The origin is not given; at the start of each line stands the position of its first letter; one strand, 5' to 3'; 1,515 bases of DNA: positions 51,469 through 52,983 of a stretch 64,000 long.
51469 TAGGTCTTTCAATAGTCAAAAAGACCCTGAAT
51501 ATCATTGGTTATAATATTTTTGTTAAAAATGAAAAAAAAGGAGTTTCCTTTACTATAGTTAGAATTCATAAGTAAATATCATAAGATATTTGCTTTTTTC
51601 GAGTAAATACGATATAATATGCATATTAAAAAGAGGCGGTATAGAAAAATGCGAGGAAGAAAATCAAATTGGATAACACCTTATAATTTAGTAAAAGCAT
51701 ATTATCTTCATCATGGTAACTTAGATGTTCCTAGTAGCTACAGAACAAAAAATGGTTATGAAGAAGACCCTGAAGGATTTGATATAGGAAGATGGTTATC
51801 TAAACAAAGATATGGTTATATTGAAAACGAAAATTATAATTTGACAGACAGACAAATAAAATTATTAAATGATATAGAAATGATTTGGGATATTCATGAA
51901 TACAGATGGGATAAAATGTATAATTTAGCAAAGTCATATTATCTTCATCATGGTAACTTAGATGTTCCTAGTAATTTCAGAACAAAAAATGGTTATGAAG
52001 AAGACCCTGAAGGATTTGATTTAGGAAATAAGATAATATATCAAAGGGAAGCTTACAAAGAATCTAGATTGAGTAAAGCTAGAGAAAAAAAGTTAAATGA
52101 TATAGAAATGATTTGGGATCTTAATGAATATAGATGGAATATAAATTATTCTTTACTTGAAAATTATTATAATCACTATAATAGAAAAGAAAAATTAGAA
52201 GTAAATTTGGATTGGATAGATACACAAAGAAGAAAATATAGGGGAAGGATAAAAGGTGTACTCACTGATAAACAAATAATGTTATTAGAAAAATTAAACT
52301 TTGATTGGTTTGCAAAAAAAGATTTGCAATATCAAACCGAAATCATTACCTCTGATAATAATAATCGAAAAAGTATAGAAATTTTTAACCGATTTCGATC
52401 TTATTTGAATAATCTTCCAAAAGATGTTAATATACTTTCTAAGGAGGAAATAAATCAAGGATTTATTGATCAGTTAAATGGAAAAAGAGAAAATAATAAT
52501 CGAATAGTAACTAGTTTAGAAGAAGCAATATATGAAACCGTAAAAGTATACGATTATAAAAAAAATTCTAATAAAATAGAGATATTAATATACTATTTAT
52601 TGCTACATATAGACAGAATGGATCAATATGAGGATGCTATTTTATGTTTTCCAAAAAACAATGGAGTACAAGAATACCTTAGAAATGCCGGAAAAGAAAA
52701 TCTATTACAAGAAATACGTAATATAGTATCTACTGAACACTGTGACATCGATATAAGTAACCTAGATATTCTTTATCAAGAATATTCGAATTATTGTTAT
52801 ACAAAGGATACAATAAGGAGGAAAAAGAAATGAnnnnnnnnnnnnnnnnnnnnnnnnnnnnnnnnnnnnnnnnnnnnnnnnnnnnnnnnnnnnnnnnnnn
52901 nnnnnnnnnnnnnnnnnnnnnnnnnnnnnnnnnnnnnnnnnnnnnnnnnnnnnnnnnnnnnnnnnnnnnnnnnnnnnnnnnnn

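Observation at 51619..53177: Helicase-associated-domain repeat protein with a recent intragenic duplication and a split-off paralogous C-terminal domain, downstream of a two-component system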

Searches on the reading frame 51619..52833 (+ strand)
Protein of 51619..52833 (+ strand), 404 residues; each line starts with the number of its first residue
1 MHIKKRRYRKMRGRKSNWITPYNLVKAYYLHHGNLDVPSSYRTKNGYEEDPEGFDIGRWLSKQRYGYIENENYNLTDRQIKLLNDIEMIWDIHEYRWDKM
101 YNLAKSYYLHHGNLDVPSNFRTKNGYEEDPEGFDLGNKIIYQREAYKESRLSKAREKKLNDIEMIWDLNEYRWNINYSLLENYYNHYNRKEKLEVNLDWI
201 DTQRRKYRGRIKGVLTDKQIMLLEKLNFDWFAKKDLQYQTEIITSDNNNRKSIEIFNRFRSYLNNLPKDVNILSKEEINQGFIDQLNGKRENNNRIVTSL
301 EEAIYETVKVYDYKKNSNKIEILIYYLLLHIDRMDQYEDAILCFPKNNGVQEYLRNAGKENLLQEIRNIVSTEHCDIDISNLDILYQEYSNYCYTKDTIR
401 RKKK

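Call 3: search_protein_families(library=pfam, proteins=[window:51619-52833:+], max_evalue=1)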
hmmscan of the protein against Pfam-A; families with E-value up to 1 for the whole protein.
window:51619-52833:+ (404 aa): 1 family
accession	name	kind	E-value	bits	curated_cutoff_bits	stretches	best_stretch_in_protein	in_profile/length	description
PF03457.19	HA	-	7.8e-33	113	28.4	3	93-164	1-64/64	Helicase associated domain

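Call 9: find_homologous_proteins(query=window:51619-52833:+, max_evalue=0.001)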
Query window:51619-52833:+ (404 aa): 66 proteins with E <= 0.001 among 3673 candidates.
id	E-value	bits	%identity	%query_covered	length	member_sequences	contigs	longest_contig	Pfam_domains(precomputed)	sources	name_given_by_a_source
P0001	7.9e-207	705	100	78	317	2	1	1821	PF03457.20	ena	-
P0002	1.0e-159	550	39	61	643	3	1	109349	PF03457.20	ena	-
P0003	5.3e-137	476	48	95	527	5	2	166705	PF03457.20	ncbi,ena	-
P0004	2.1e-136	474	50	94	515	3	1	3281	PF03457.20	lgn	-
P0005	1.7e-129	451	40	68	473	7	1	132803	PF03457.20,PF11512.14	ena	-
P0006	2.6e-126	440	40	68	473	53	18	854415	PF03457.20,PF11512.14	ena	-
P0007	2.9e-115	404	40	67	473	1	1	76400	PF21024.3,PF03457.20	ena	-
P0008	3.4e-103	364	45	68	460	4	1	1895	PF03457.20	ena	-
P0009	3.9e-103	364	43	47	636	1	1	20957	PF03457.20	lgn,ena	-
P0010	5.5e-103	363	43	67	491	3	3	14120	PF03457.20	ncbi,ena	-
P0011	8.6e-102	360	46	68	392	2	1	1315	PF03457.20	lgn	-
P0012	2.8e-101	358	40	68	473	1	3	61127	PF03457.20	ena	-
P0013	3.8e-101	357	40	68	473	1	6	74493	PF26826.1,PF03457.20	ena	-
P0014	4.4e-101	357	40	68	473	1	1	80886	PF03457.20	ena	-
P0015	6.4e-100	353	40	68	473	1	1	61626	PF03457.20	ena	-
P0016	8.5e-100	353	40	68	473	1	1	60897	PF03457.20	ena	-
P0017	1.1e-99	353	37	53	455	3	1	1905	PF03457.20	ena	-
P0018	1.0e-98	349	49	53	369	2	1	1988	PF03457.20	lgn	-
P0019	1.6e-90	322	35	54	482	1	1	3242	PF03457.20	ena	-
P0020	1.1e-89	320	39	53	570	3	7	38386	PF03457.20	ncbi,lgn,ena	-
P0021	3.8e-87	311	40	53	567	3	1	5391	PF03457.20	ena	-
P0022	3.1e-85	305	42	37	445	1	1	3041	PF03457.20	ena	-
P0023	1.2e-84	303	38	55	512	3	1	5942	PF03457.20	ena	-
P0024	1.9e-83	299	40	68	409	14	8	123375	PF03457.20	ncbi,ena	-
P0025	7.9e-82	294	38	69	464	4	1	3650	PF03457.20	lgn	-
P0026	4.4e-80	288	40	67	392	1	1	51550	PF03457.20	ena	-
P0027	1.8e-77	279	40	68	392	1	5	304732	PF03457.20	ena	-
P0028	1.9e-77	279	40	67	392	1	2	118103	PF03457.20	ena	-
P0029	3.9e-77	278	42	67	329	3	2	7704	PF03457.20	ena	-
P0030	6.1e-77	278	36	68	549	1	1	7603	PF03457.20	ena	-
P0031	1.4e-75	273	41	68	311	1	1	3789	PF03457.20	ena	-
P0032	4.9e-73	265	40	68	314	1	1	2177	PF03457.20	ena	-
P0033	5.1e-70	255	33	65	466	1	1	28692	PF03457.20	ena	-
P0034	9.2e-69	251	42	68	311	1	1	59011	PF03457.20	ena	-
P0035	7.2e-66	241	32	55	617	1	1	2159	PF03457.20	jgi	jgi:hypothetical protein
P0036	1.0e-63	234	40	67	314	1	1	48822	PF03457.20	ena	-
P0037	1.3e-63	234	32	55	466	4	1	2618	PF08847.17,PF03457.20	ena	-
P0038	1.4e-63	234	41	67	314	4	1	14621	PF03457.20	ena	-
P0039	7.5e-62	228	38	57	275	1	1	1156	PF03457.20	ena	-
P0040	1.8e-61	227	38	57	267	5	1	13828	PF03457.20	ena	-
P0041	4.5e-55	206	39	54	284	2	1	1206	PF03457.20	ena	-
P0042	1.4e-53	201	37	57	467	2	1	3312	PF11901.14,PF03457.20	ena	-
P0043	3.6e-51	193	35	56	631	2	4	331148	PF03457.20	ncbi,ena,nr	ncbi:MAG: helicase associated domain-containing protein [Clostridia bacterium]|nr:helicase associate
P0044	9.8e-50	188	37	57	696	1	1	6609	PF03457.20,PF04851.22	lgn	-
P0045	1.7e-48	184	40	48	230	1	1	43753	PF03457.20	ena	-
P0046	6.2e-48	182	36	68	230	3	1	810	PF03457.20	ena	-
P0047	1.2e-46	178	40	48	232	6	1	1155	PF03457.20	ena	-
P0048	2.5e-45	174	32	53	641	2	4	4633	PF03457.20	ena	-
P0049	4.7e-45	173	35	68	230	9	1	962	PF03457.20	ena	-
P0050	7.2e-45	172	34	63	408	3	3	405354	PF03457.20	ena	-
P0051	4.2e-43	166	35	68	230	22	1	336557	PF03457.20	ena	-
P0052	7.9e-42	162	35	52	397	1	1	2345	PF03457.20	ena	-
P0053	1.8e-39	154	34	53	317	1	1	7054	PF03457.20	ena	-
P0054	2.5e-37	147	30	52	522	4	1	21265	PF00271.38,PF03457.20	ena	-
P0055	9.3e-37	145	40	47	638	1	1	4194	PF00270.36,PF18766.8,PF00271.38,PF03457.20,PF04851.22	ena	-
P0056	1.7e-36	145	35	57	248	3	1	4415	PF03457.20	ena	-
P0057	1.8e-32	131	35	61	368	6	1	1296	PF03457.20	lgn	-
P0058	1.8e-31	128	33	55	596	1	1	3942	PF00271.38,PF03457.20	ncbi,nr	ncbi:MAG: Helicase associated domain protein, partial [bacterium]|nr:Helicase associated domain prot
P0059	5.8e-30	123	29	57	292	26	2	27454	PF19726.5,PF03457.20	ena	-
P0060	9.2e-29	119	34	42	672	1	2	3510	PF03457.20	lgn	-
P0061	1.2e-27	115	37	43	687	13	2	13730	PF00270.36,PF00271.38,PF03457.20,PF04851.22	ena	-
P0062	8.5e-26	109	45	37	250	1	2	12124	PF03457.20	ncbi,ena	-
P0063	4.5e-25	107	34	52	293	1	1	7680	PF03457.20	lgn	-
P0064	1.3e-23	102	35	54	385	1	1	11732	PF03457.20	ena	-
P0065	1.7e-19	89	47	17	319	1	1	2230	PF03457.20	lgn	-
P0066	7.3e-9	54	39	25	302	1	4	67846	PF03457.20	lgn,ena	-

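Call 13: find_encoding_contigs(protein=P0003, flank=10000, max_places=3)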
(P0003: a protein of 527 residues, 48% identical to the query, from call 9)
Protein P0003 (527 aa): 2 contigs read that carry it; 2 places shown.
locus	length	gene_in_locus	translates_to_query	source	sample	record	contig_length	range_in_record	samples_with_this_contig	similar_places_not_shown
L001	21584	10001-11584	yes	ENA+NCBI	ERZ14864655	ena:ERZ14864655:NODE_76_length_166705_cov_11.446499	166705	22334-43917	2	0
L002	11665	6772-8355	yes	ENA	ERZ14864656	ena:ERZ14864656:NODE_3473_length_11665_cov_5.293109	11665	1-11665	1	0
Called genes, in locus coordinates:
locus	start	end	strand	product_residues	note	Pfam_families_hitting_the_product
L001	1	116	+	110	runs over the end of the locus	PF13780:DUF4176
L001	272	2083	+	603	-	PF00009:GTP_EFTU, PF03144:GTP_EFTU_D2, PF00679:EFG_C, PF06421:LepA_C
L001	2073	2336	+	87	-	-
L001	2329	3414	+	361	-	PF04055:Radical_SAM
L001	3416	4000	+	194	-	-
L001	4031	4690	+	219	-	PF02223:Thymidylate_kin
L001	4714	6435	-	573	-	PF00437:T2SSE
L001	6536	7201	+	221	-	-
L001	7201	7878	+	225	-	PF07963:N_methyl (weak)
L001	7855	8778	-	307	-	-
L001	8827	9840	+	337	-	PF13180:PDZ_2, PF00595:PDZ (faint), PF05362:Lon_C (weak)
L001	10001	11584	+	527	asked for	PF03457:HA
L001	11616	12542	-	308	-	PF05050:Methyltransf_21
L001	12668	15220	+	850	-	PF01624:MutS_I, PF05188:MutS_II (weak), PF05192:MutS_III, PF05190:MutS_IV, PF00488:MutS_V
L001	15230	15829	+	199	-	PF09997:DUF2238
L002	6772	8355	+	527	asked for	PF03457:HA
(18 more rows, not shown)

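Call 20: find_encoding_contigs(protein=P0001, flank=6000, max_places=4)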
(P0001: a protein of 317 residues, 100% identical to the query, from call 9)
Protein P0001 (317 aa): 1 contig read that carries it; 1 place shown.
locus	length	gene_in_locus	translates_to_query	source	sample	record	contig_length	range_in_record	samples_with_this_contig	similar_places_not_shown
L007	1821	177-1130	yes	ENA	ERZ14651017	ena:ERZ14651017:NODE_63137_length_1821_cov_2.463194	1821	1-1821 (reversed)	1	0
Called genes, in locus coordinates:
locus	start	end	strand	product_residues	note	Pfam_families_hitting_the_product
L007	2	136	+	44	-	?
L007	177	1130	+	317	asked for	PF03457:HA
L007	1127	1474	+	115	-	-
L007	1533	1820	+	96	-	?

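Call 21: search_protein_families(library=pfam, proteins=[P0003, P0004, P0006], max_evalue=0.01)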
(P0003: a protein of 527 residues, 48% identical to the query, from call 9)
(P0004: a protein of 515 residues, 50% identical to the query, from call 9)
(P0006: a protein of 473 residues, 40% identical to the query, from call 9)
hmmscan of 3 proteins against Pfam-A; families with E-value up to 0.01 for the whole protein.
P0003 (527 aa): 3 families
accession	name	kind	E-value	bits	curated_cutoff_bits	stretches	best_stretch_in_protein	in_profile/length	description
PF03457.19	HA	-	3.1e-40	136.8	28.4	3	169-239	4-63/64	Helicase associated domain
PF05271.16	Tobravirus_2B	-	0.0076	16.6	22.5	0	157-191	57-91/117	Tobravirus 2B protein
PF06135.17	IreB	-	0.0081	16.8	25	0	318-382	21-72/78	IreB regulatory phosphoprotein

P0004 (515 aa): 2 families
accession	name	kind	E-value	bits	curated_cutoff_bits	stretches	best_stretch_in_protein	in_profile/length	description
PF03457.19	HA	-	1.4e-36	125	28.4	3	77-153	2-64/64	Helicase associated domain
PF07467.17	BLIP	-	0.0037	18.3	26.7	0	434-483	37-79/123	Beta-lactamase inhibitor (BLIP)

P0006 (473 aa): 5 families
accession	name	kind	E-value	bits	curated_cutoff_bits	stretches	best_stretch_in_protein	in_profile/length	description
PF03457.19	HA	-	1e-77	256.8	28.4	5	7-79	3-64/64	Helicase associated domain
PF14276.11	DUF4363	-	6e-08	33.1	27.5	0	246-283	38-75/107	Domain of unknown function (DUF4363)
PF11512.13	Atu4866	-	2.8e-07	31.3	25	0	136-169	33-64/75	Agrobacterium tumefaciens protein Atu4866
PF13986.11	DUF4224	-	6.8e-05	23.2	22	0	307-327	13-33/45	Domain of unknown function (DUF4224)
PF06858.20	NOG1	-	0.00045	20.4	27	0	303-326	25-47/58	Nucleolar GTP-binding protein 1 (NOG1)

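Call 29: find_encoding_contigs(protein=P0006, flank=8000, max_places=4)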
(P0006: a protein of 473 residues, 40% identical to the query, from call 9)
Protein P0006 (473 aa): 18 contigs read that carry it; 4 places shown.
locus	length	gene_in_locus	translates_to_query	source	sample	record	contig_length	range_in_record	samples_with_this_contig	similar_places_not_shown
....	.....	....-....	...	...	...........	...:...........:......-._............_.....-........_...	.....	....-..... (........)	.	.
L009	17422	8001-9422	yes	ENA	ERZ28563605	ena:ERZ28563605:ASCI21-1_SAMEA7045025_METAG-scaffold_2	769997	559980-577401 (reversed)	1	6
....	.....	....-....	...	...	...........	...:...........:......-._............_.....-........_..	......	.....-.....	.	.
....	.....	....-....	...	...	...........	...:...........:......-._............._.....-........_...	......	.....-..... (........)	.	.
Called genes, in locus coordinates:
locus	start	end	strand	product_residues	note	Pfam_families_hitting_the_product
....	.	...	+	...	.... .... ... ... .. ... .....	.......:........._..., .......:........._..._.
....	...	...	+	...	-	-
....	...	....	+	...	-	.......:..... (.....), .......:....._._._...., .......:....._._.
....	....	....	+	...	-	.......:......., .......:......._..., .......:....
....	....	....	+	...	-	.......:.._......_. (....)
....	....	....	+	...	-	-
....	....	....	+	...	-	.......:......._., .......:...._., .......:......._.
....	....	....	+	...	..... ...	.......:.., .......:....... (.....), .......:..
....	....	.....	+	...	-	-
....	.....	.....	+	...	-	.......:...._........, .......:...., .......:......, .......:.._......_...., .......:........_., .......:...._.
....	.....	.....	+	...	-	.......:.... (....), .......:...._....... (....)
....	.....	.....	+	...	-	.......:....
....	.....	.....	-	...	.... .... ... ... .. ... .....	-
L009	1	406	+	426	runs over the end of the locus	PF00675:Peptidase_M16, PF05193:Peptidase_M16_C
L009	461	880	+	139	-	-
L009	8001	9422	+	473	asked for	PF03457:HA, PF11512:Atu4866 (faint), PF03457:HA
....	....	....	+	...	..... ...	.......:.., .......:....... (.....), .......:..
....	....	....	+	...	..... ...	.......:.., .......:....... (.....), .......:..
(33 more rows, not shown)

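Call 34: search_solved_structures(query=window:51619-52833:+, max_evalue=1, show_alignments=1)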
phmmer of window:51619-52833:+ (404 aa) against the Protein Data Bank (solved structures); distinct sequences matched with E-value up to 1: 1.
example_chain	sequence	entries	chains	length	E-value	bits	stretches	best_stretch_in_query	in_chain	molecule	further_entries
2kta_A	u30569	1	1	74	0.033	16.7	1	172-232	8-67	Putative helicase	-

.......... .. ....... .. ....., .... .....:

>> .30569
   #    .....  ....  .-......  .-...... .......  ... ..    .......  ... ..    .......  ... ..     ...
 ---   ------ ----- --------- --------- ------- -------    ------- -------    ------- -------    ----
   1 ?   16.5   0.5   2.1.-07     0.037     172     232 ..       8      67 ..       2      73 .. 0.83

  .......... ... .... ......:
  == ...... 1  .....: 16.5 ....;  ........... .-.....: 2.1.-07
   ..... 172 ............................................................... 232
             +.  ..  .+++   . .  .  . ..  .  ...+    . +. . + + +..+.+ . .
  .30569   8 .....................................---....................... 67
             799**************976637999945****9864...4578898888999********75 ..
